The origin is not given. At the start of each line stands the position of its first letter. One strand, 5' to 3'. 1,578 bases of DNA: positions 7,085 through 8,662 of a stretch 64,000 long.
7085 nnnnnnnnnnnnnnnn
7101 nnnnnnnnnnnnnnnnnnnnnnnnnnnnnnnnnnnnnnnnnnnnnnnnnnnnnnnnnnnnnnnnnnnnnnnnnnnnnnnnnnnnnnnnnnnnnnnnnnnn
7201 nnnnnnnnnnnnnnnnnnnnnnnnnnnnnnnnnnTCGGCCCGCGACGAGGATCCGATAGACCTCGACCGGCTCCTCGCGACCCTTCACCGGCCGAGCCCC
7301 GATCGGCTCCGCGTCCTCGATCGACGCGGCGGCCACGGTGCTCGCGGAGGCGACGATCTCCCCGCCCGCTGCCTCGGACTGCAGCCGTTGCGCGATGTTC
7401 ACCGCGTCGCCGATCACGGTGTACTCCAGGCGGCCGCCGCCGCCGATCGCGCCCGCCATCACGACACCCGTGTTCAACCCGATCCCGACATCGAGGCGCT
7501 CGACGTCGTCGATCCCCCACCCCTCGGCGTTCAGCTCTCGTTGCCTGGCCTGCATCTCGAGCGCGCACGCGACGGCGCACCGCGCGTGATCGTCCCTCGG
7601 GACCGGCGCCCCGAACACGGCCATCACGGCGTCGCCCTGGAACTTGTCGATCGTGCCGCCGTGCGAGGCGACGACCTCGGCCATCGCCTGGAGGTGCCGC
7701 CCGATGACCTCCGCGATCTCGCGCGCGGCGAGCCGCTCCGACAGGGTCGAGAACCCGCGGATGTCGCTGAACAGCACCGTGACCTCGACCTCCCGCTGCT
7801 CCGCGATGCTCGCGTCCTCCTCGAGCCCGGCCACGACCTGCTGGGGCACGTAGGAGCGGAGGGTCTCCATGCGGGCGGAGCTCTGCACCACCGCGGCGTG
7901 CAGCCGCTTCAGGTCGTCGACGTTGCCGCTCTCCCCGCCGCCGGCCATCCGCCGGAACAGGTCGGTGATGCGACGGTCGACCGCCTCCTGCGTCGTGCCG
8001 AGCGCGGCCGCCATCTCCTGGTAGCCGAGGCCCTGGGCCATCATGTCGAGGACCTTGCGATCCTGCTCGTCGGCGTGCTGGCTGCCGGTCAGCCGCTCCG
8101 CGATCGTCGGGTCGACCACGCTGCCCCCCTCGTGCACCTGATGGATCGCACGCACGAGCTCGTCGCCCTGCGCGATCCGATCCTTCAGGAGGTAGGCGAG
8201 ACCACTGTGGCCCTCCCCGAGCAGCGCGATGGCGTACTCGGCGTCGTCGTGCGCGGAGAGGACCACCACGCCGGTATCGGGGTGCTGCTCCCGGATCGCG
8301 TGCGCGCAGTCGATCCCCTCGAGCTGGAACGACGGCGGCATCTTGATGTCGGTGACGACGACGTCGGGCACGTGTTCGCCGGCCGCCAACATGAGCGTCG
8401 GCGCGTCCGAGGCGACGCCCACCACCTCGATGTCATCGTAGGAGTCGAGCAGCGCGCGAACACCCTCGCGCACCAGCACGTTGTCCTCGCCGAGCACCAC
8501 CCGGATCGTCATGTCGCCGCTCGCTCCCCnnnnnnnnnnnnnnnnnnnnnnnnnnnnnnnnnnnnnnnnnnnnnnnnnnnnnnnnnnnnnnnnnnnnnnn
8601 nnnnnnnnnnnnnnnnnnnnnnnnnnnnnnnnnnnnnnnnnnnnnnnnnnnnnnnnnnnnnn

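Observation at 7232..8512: Response regulator fused to a LuxR-type HTH and a class-III nucleotidyl cyclase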

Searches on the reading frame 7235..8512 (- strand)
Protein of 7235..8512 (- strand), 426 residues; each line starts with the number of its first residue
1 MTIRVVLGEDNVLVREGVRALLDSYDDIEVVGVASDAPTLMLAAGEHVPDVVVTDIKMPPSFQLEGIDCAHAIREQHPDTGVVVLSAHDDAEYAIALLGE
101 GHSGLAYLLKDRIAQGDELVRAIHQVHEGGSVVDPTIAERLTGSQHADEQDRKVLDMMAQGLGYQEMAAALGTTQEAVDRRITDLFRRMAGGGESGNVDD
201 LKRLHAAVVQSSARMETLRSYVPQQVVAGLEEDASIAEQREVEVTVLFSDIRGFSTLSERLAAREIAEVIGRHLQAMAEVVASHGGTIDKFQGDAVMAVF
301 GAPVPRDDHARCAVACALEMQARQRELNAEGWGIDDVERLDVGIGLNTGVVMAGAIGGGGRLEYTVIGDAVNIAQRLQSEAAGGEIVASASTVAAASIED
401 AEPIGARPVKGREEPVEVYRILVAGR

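Call 5: search_protein_families(library=pfam, proteins=[window:7235-8512:-], max_evalue=1)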
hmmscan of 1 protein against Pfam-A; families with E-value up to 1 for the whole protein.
window:7235-8512:- (426 aa): 7 families
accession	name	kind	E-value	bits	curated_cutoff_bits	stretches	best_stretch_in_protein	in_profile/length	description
PF00211.25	Guanylate_cyc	-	1.5e-26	93.5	21.9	1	238-418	3-178/183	Adenylate and Guanylate cyclase catalytic domain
PF00072.30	Response_reg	-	1.8e-15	57.5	30.2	1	6-110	2-99/111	Response regulator receiver domain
PF08281.18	Sigma70_r4_2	-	0.00057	19.9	25.7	1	149-183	13-48/54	Sigma-70, region 4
PF13404.12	HTH_AsnC-type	-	0.016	15.5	27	1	151-185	5-41/42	AsnC-type helix-turn-helix domain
PF00196.25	GerE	-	0.058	13.5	23.5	1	150-189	6-45/57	Bacterial regulatory proteins, luxR family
PF07638.17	Sigma70_ECF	-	0.075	13.4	21.1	1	146-182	136-172/185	ECF sigma factor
PF13518.12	HTH_28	-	0.092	13.3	25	1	153-187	4-37/52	Helix-turn-helix domain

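Call 6: search_protein_families(library=ncbifam, proteins=[window:7235-8512:-], max_evalue=1)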
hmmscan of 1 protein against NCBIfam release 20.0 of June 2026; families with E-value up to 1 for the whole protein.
window:7235-8512:- (426 aa): 43 families (the best 25 are shown)
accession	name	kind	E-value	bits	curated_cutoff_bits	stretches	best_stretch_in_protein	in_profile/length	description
NF052445.1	RespRegMctR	equivalog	2.4e-31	108.8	300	1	3-181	2-179/205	two-component system response regulator MctR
NF047785.1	respo_reg_MadR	equivalog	1.5e-24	86.5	300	1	3-190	1-192/209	MadR family response regulator transcription factor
NF007935.0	PRK10651.1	equivalog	1.8e-19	69.8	250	1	4-189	8-198/216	two-component system response regulator NarL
NF007018.1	PRK09483.1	equivalog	1.1e-16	61.1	280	1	3-154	2-146/217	UvrY/SirA/GacA family response regulator transcription factor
NF011896.0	PRK15369.1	equivalog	5.7e-16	58.8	242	1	2-188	3-191/211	two component system response regulator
NF007708.0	PRK10403.1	equivalog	1.8e-14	53.7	343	1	3-189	7-196/215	nitrate/nitrite response regulator protein NarP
NF007685.0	PRK10360.1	equivalog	2.7e-14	53.4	258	1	3-189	2-180/196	response regulator transcription factor UhpA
NF001965.0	PRK00742.1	subfamily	1.7e-11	43.9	293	1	1-101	2-100/357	chemotaxis-specific protein-glutamate methyltransferase CheB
NF008677.0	PRK11697.1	equivalog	1.8e-10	40.6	246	1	3-111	2-102/238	two-component system response regulator BtsR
NF009206.0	PRK12555.1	subfamily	2.4e-09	36.6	342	1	3-94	1-88/340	chemotaxis-specific protein-glutamate methyltransferase CheB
TIGR03903.1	TOMM_kin_cyc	equivalog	2.9e-09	35.3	705.75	1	245-392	289-432/1267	TOMM system kinase/cyclase fusion protein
NF006900.1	PRK09390.1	equivalog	1.9e-08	34.1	255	1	7-189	9-185/203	response regulator FixJ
TIGR01818.1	ntrC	equivalog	1.9e-08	33.5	558.6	1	26-101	21-92/463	nitrogen regulation protein NR(I)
TIGR02875.1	spore_0_A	equivalog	4.1e-07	29.5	200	1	2-92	2-91/262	sporulation transcription factor Spo0A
NF008098.0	PRK10840.1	equivalog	1.1e-06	28.3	235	1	3-139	4-136/216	response regulator transcription factor RcsB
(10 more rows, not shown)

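Call 7: find_homologous_proteins(query=window:7235-8512:-, max_evalue=0.00001)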
Query window:7235-8512:- (426 aa): 6447 proteins with E <= 0.00001 among 8000 candidates; the best 120 are listed.
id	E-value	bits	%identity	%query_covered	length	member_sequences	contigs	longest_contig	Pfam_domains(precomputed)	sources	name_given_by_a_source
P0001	8.6e-247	837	93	99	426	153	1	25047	PF00211.26,PF00072.31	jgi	-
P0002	2.4e-238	809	88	100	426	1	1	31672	PF00211.26,PF00072.31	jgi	jgi:adenylate cyclase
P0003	9.9e-238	807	89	99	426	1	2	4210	PF00211.26,PF00072.31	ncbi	-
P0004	4.0e-237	805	89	100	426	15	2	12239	PF00211.26,PF00072.31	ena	-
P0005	1.6e-235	800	88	100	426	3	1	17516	PF00211.26,PF00072.31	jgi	jgi:class 3 adenylate cyclase/DNA-binding NarL/FixJ family response regulator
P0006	5.6e-235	798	88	100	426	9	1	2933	PF00211.26,PF00072.31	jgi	jgi:adenylate cyclase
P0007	5.2e-234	795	88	100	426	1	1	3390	PF00211.26,PF00072.31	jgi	jgi:class 3 adenylate cyclase/DNA-binding NarL/FixJ family response regulator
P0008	1.6e-233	793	87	100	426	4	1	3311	PF00211.26,PF00072.31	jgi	jgi:adenylate cyclase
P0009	1.1e-231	787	87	100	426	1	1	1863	PF00211.26,PF00072.31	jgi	jgi:adenylate cyclase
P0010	5.0e-231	785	87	100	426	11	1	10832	PF00211.26,PF00072.31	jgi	jgi:class 3 adenylate cyclase/DNA-binding NarL/FixJ family response regulator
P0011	5.6e-230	781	86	99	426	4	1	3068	PF00211.26,PF00072.31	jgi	jgi:class 3 adenylate cyclase/DNA-binding NarL/FixJ family response regulator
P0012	2.6e-229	779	86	100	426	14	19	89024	PF00211.26,PF00072.31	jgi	jgi:adenylate cyclase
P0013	3.4e-227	772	89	95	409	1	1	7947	PF00211.26,PF00072.31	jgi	jgi:class 3 adenylate cyclase/FixJ family two-component response regulator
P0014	2.8e-220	749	84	99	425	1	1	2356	PF00211.26,PF00072.31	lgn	-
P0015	2.3e-219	746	83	100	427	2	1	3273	PF00211.26,PF00072.31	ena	-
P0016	6.8e-219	745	82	99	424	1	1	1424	PF00211.26,PF00072.31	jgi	jgi:class 3 adenylate cyclase/DNA-binding NarL/FixJ family response regulator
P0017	2.4e-218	743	83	99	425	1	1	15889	PF00211.26,PF00072.31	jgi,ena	-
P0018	3.0e-218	743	81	99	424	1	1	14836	PF00211.26,PF00072.31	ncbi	-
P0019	6.0e-218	742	82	99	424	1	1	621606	PF00211.26,PF00072.31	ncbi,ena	-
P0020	6.1e-217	738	81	99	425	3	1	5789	PF00211.26,PF00072.31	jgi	jgi:class 3 adenylate cyclase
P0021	1.1e-216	738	81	99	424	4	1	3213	PF00211.26,PF00072.31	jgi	jgi:class 3 adenylate cyclase/DNA-binding NarL/FixJ family response regulator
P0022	1.2e-216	738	81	99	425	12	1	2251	PF00211.26,PF00072.31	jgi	jgi:adenylate cyclase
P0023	5.9e-216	735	82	99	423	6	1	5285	PF00211.26,PF00072.31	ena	-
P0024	8.6e-216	735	82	99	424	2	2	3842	PF00211.26,PF00072.31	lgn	-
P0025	1.3e-215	734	83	99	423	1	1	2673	PF00211.26,PF00072.31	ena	-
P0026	1.4e-215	734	82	99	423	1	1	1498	PF00211.26,PF00072.31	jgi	jgi:class 3 adenylate cyclase/DNA-binding NarL/FixJ family response regulator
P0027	3.1e-215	733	82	99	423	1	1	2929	PF00211.26,PF00072.31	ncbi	-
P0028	4.8e-215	732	83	99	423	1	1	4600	PF00211.26,PF00072.31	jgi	jgi:class 3 adenylate cyclase/CheY-like chemotaxis protein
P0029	6.5e-215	732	82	99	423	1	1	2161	PF00211.26,PF00072.31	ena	-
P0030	7.0e-215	732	82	99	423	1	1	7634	PF00211.26,PF00072.31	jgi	-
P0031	9.4e-215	731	82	99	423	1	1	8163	PF00211.26,PF00072.31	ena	-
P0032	2.5e-214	730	82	99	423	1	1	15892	PF00211.26,PF00072.31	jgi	-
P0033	2.6e-214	730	82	99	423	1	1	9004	PF00211.26,PF00072.31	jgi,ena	-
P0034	2.7e-214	730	82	99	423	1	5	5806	PF00211.26,PF00072.31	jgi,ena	jgi:class 3 adenylate cyclase/CheY-like chemotaxis protein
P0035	3.2e-214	729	82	99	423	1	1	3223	PF00211.26,PF00072.31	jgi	jgi:class 3 adenylate cyclase/DNA-binding NarL/FixJ family response regulator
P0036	4.3e-214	729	82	99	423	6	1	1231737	PF00211.26,PF00072.31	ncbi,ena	-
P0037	5.7e-214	729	81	99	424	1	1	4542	PF00211.26,PF00072.31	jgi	jgi:adenylate cyclase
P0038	6.9e-214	728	82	99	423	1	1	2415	PF00211.26,PF00072.31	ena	-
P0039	7.0e-214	728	82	99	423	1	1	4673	PF00211.26,PF00072.31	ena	-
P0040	8.7e-214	728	82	99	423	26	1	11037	PF00211.26,PF00072.31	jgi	jgi:class 3 adenylate cyclase/DNA-binding NarL/FixJ family response regulator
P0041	1.3e-213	727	82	99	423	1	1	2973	PF00211.26,PF00072.31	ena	-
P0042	1.6e-213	727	80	100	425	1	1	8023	PF00211.26,PF00072.31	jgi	jgi:adenylate cyclase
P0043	2.0e-213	727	81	99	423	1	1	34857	PF00211.26,PF00072.31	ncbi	ncbi:MAG: adenylate/guanylate cyclase domain-containing protein [Actinomycetota bacterium]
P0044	3.5e-213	726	81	99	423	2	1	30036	PF00211.26,PF00072.31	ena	-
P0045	4.0e-213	726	80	99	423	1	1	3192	PF00211.26,PF00072.31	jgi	-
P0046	1.0e-211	721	81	99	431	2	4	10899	PF00211.26,PF00072.31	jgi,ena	-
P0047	1.7e-211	721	81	99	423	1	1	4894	PF00211.26,PF00072.31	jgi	jgi:class 3 adenylate cyclase/DNA-binding NarL/FixJ family response regulator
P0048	1.8e-211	720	81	99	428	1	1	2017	PF00211.26,PF00072.31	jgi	jgi:class 3 adenylate cyclase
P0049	9.5e-211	718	80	99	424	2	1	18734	PF00211.26,PF00072.31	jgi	jgi:class 3 adenylate cyclase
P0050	1.3e-209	714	81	99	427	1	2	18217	PF00211.26,PF00072.31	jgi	jgi:class 3 adenylate cyclase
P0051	2.6e-208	710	67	95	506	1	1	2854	PF00211.26,PF00072.31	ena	-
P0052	9.0e-206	702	79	99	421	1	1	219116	PF00211.26,PF00072.31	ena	-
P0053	3.0e-205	700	79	100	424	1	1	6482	PF00211.26,PF00072.31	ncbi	-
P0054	2.3e-203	694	78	99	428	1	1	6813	PF00211.26,PF00072.31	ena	-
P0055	6.0e-203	692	77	99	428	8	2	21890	PF00211.26,PF00072.31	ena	-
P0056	1.1e-202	691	78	99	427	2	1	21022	PF00211.26,PF00072.31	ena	-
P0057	3.0e-202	690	78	99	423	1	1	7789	PF00211.26,PF00072.31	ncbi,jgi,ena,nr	ncbi:MAG TPA: adenylate/guanylate cyclase domain-containing protein [Actinomycetota bacterium]|nr:ad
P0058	4.9e-202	689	77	100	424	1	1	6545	PF00211.26,PF00072.31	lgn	-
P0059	1.2e-201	688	77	99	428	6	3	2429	PF00211.26,PF00072.31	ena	-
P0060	2.0e-201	687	76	99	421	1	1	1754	PF00211.26,PF00072.31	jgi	jgi:adenylate cyclase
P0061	2.8e-201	687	78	99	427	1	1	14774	PF00211.26,PF00072.31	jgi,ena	-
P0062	4.7e-201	686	77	99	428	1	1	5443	PF00211.26,PF00072.31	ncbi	ncbi:MAG TPA: adenylate/guanylate cyclase domain-containing protein [Actinomycetota bacterium]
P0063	5.3e-201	686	77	100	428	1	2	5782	PF00211.26,PF00072.31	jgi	jgi:class 3 adenylate cyclase/CheY-like chemotaxis protein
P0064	6.3e-201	686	77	99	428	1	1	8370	PF00211.26,PF00072.31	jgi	jgi:class 3 adenylate cyclase/DNA-binding NarL/FixJ family response regulator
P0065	8.2e-201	685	79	100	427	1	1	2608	PF00211.26,PF00072.31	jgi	jgi:class 3 adenylate cyclase/DNA-binding NarL/FixJ family response regulator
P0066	1.5e-200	685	77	99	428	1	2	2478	PF00211.26,PF00072.31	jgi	jgi:class 3 adenylate cyclase/DNA-binding NarL/FixJ family response regulator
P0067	1.5e-200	685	77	99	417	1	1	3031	PF00211.26,PF00072.31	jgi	jgi:class 3 adenylate cyclase/CheY-like chemotaxis protein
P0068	1.6e-200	684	77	99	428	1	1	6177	PF00211.26,PF00072.31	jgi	jgi:adenylate cyclase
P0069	2.8e-200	684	77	99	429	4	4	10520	PF00211.26,PF00072.31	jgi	jgi:adenylate cyclase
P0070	5.1e-200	683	76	100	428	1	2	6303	PF00211.26,PF00072.31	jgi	jgi:adenylate cyclase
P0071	5.9e-200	683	76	99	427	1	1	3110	PF00211.26,PF00072.31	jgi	jgi:class 3 adenylate cyclase/DNA-binding NarL/FixJ family response regulator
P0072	5.9e-200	683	76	99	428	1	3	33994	PF00211.26,PF00072.31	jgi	jgi:adenylate cyclase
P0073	9.6e-200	682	76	99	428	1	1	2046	PF00211.26,PF00072.31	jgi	jgi:adenylate cyclase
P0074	1.2e-199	682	75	99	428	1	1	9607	PF00211.26,PF00072.31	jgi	jgi:adenylate cyclase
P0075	1.7e-199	681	76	99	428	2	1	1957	PF00211.26,PF00072.31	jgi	jgi:adenylate cyclase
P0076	2.5e-199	680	76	99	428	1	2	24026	PF00211.26,PF00072.31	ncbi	-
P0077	2.9e-199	680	77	99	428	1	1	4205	PF00211.26,PF00072.31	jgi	jgi:adenylate cyclase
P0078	3.2e-199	680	75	99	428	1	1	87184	PF00211.26,PF00072.31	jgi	jgi:class 3 adenylate cyclase/DNA-binding NarL/FixJ family response regulator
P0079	4.4e-199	680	77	99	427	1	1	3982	PF00211.26,PF00072.31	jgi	jgi:adenylate cyclase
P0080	8.0e-199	679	77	99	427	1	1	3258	PF00211.26,PF00072.31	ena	-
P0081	8.3e-199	679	77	99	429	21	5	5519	PF00211.26,PF00072.31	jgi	jgi:class 3 adenylate cyclase/DNA-binding NarL/FixJ family response regulator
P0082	9.2e-199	679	76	99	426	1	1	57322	PF00211.26,PF00072.31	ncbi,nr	ncbi:MAG TPA: adenylate/guanylate cyclase domain-containing protein [Actinomycetota bacterium]|nr:ad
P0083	1.3e-198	678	77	99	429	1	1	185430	PF00211.26,PF00072.31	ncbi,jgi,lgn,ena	-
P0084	1.7e-198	678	75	100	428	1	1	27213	PF00211.26,PF00072.31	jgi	-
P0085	1.9e-198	678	77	99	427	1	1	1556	PF00211.26,PF00072.31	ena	-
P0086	2.2e-198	677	77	99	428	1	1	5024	PF00211.26,PF00072.31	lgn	-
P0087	3.6e-198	677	77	99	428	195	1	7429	PF00211.26,PF00072.31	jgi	jgi:class 3 adenylate cyclase/DNA-binding NarL/FixJ family response regulator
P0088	3.6e-198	677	76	99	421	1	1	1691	PF00211.26,PF00072.31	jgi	jgi:class 3 adenylate cyclase/CheY-like chemotaxis protein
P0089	4.2e-198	676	76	99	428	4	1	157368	PF00211.26,PF00072.31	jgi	jgi:class 3 adenylate cyclase/DNA-binding NarL/FixJ family response regulator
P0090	5.0e-198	676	77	99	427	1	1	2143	PF00211.26,PF00072.31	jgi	jgi:class 3 adenylate cyclase/ActR/RegA family two-component response regulator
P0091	5.0e-198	676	78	99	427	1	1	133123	PF00211.26,PF00072.31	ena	-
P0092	7.1e-198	676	76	99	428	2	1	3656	PF00211.26,PF00072.31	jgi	jgi:adenylate cyclase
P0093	9.4e-198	675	77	99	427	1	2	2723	PF00211.26,PF00072.31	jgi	jgi:adenylate cyclase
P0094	1.1e-197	675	76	100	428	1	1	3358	PF00211.26,PF00072.31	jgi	jgi:class 3 adenylate cyclase/DNA-binding NarL/FixJ family response regulator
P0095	1.9e-197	674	76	99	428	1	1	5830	PF00211.26,PF00072.31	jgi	jgi:adenylate cyclase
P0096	2.1e-197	674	77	99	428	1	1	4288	PF00211.26,PF00072.31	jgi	jgi:class 3 adenylate cyclase/DNA-binding LytR/AlgR family response regulator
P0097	3.2e-197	674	76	100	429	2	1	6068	PF00211.26,PF00072.31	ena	-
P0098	4.9e-197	673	75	100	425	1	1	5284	PF00211.26,PF00072.31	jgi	jgi:class 3 adenylate cyclase/DNA-binding NarL/FixJ family response regulator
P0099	5.5e-197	673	77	98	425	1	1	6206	PF00211.26,PF00072.31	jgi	jgi:adenylate cyclase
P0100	5.7e-197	673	76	100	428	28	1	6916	PF00211.26,PF00072.31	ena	-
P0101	7.7e-197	672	75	99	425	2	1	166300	PF00211.26,PF00072.31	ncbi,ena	-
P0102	9.9e-197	672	75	99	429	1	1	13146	PF00211.26,PF00072.31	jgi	jgi:class 3 adenylate cyclase/DNA-binding NarL/FixJ family response regulator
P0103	1.2e-196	672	77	98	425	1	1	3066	PF00211.26,PF00072.31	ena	-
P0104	1.3e-196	672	77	99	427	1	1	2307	PF00211.26,PF00072.31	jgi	jgi:adenylate cyclase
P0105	2.1e-196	671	76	99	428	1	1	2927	PF00211.26,PF00072.31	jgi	jgi:class 3 adenylate cyclase/DNA-binding NarL/FixJ family response regulator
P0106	3.0e-196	670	76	99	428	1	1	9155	PF00211.26,PF00072.31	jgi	jgi:class 3 adenylate cyclase/DNA-binding NarL/FixJ family response regulator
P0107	3.1e-196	670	75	100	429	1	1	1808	PF00211.26,PF00072.31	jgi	jgi:adenylate cyclase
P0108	7.3e-196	669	76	99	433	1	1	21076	PF00211.26,PF00072.31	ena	-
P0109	7.8e-196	669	76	99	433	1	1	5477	PF00211.26,PF00072.31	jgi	-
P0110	8.6e-196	669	77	99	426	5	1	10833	PF00211.26,PF00072.31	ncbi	-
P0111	1.3e-195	668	75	99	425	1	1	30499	PF00211.26,PF00072.31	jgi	jgi:class 3 adenylate cyclase/DNA-binding NarL/FixJ family response regulator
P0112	1.4e-195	668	75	99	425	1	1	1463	PF00211.26,PF00072.31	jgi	jgi:class 3 adenylate cyclase/DNA-binding NarL/FixJ family response regulator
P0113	1.7e-195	668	76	99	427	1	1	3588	PF00211.26,PF00072.31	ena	-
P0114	2.6e-195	667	75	99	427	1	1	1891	PF00211.26,PF00072.31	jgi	jgi:class 3 adenylate cyclase/DNA-binding NarL/FixJ family response regulator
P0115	3.4e-195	667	75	99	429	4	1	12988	PF00211.26,PF00072.31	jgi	jgi:adenylate cyclase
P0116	5.4e-195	666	76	99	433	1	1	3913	PF00211.26,PF00072.31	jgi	-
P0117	9.7e-195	665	75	99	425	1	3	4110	PF00211.26,PF00072.31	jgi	jgi:adenylate cyclase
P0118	3.9e-194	663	74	99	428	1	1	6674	PF00211.26,PF00072.31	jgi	jgi:adenylate cyclase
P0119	5.5e-194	663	76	99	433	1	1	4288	PF00211.26,PF00072.31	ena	-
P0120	7.3e-194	662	75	99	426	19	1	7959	PF00211.26,PF00072.31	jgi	jgi:class 3 adenylate cyclase/DNA-binding NarL/FixJ family response regulator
